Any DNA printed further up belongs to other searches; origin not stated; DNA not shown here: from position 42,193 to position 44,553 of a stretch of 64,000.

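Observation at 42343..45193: C1-pathway gene mtd in an apparent operon with a GH127 glycosidase and an MFS transporter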

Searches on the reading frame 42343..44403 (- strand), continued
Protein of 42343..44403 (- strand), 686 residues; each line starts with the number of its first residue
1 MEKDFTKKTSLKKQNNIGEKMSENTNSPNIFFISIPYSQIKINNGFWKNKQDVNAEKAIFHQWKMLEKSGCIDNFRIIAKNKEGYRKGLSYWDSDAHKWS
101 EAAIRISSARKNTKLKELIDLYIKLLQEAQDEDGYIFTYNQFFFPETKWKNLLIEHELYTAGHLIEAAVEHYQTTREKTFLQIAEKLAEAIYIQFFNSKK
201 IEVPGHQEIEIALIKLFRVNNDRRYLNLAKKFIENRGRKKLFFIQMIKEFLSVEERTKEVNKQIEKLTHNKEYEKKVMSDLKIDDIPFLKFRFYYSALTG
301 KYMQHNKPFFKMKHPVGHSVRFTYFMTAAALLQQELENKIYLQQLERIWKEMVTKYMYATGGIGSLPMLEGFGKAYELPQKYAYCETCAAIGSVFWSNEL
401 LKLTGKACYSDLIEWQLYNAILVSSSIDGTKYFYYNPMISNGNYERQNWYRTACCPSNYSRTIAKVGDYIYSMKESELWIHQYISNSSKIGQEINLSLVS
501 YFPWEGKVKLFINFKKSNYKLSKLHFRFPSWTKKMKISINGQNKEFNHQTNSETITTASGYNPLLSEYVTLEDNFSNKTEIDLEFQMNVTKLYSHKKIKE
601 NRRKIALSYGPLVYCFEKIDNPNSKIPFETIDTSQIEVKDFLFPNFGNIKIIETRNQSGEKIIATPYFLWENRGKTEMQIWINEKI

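Call 43: find_encoding_contigs(protein=P0129, flank=7000, max_places=1)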
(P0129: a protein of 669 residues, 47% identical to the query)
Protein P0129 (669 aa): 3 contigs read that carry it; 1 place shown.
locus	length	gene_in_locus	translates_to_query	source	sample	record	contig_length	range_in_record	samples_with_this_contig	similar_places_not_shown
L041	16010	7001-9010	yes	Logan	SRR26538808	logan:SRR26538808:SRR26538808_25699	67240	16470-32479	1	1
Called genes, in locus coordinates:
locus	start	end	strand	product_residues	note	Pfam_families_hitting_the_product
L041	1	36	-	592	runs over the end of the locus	-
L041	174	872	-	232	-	-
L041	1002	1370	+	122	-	-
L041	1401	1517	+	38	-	-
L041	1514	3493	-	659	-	PF00496:SBP_bac_5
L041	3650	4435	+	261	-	PF04012:PspA_IM30 (weak)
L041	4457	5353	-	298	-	PF02645:DegV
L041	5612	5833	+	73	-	-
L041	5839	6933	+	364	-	PF02195:ParB_N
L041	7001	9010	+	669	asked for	PF07944:Beta-AFase-like_GH127_cat, PF20736:Glyco_hydro127M, PF20737:Glyco_hydro127C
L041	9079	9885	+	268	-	PF00106:adh_short, PF01370:Epimerase, PF08659:KR, PF13561:adh_short_C2, PF08643:DUF1776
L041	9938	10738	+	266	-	-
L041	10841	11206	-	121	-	PF00011:HSP20 (faint)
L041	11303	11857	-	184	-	PF01966:HD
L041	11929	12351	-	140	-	-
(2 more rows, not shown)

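Call 52: search_solved_structures(query=window:42343-44343:-, show_alignments=2, max_evalue=0.00001)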
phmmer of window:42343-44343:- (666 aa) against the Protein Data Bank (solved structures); distinct sequences matched with E-value up to 0.00001: 7.
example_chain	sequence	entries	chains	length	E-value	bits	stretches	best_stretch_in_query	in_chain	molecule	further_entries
4qjy_A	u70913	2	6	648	3.5e-97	329.7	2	281-603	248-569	GH127 beta-L-arabinofuranosidase | GH127 beta-L-arabinofuranoside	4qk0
6ex6_B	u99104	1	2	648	1.4e-90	308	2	276-662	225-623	Six-hairpin glycosidase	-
3wre_A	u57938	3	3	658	9.4e-72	245.7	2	281-604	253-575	Non-reducing end beta-L-arabinofuranosidase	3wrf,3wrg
3wkw_A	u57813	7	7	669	1e-71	245.6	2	281-604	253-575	Non-reducing end beta-L-arabinofuranosidase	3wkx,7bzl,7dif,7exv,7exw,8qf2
7exu_A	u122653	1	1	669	2.6e-71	244.2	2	281-604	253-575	Non-reducing end beta-L-arabinofuranosidase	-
5mqo_A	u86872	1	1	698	7.8e-57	196.4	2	285-605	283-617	Non-reducing end beta-L-arabinofuranosidase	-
5opj_A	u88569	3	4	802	5.5e-08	35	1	389-534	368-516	Rhamnogalacturonan lyase | Acetyl-CoA carboxylase, biotin carboxylase | Glycosyl hydrolase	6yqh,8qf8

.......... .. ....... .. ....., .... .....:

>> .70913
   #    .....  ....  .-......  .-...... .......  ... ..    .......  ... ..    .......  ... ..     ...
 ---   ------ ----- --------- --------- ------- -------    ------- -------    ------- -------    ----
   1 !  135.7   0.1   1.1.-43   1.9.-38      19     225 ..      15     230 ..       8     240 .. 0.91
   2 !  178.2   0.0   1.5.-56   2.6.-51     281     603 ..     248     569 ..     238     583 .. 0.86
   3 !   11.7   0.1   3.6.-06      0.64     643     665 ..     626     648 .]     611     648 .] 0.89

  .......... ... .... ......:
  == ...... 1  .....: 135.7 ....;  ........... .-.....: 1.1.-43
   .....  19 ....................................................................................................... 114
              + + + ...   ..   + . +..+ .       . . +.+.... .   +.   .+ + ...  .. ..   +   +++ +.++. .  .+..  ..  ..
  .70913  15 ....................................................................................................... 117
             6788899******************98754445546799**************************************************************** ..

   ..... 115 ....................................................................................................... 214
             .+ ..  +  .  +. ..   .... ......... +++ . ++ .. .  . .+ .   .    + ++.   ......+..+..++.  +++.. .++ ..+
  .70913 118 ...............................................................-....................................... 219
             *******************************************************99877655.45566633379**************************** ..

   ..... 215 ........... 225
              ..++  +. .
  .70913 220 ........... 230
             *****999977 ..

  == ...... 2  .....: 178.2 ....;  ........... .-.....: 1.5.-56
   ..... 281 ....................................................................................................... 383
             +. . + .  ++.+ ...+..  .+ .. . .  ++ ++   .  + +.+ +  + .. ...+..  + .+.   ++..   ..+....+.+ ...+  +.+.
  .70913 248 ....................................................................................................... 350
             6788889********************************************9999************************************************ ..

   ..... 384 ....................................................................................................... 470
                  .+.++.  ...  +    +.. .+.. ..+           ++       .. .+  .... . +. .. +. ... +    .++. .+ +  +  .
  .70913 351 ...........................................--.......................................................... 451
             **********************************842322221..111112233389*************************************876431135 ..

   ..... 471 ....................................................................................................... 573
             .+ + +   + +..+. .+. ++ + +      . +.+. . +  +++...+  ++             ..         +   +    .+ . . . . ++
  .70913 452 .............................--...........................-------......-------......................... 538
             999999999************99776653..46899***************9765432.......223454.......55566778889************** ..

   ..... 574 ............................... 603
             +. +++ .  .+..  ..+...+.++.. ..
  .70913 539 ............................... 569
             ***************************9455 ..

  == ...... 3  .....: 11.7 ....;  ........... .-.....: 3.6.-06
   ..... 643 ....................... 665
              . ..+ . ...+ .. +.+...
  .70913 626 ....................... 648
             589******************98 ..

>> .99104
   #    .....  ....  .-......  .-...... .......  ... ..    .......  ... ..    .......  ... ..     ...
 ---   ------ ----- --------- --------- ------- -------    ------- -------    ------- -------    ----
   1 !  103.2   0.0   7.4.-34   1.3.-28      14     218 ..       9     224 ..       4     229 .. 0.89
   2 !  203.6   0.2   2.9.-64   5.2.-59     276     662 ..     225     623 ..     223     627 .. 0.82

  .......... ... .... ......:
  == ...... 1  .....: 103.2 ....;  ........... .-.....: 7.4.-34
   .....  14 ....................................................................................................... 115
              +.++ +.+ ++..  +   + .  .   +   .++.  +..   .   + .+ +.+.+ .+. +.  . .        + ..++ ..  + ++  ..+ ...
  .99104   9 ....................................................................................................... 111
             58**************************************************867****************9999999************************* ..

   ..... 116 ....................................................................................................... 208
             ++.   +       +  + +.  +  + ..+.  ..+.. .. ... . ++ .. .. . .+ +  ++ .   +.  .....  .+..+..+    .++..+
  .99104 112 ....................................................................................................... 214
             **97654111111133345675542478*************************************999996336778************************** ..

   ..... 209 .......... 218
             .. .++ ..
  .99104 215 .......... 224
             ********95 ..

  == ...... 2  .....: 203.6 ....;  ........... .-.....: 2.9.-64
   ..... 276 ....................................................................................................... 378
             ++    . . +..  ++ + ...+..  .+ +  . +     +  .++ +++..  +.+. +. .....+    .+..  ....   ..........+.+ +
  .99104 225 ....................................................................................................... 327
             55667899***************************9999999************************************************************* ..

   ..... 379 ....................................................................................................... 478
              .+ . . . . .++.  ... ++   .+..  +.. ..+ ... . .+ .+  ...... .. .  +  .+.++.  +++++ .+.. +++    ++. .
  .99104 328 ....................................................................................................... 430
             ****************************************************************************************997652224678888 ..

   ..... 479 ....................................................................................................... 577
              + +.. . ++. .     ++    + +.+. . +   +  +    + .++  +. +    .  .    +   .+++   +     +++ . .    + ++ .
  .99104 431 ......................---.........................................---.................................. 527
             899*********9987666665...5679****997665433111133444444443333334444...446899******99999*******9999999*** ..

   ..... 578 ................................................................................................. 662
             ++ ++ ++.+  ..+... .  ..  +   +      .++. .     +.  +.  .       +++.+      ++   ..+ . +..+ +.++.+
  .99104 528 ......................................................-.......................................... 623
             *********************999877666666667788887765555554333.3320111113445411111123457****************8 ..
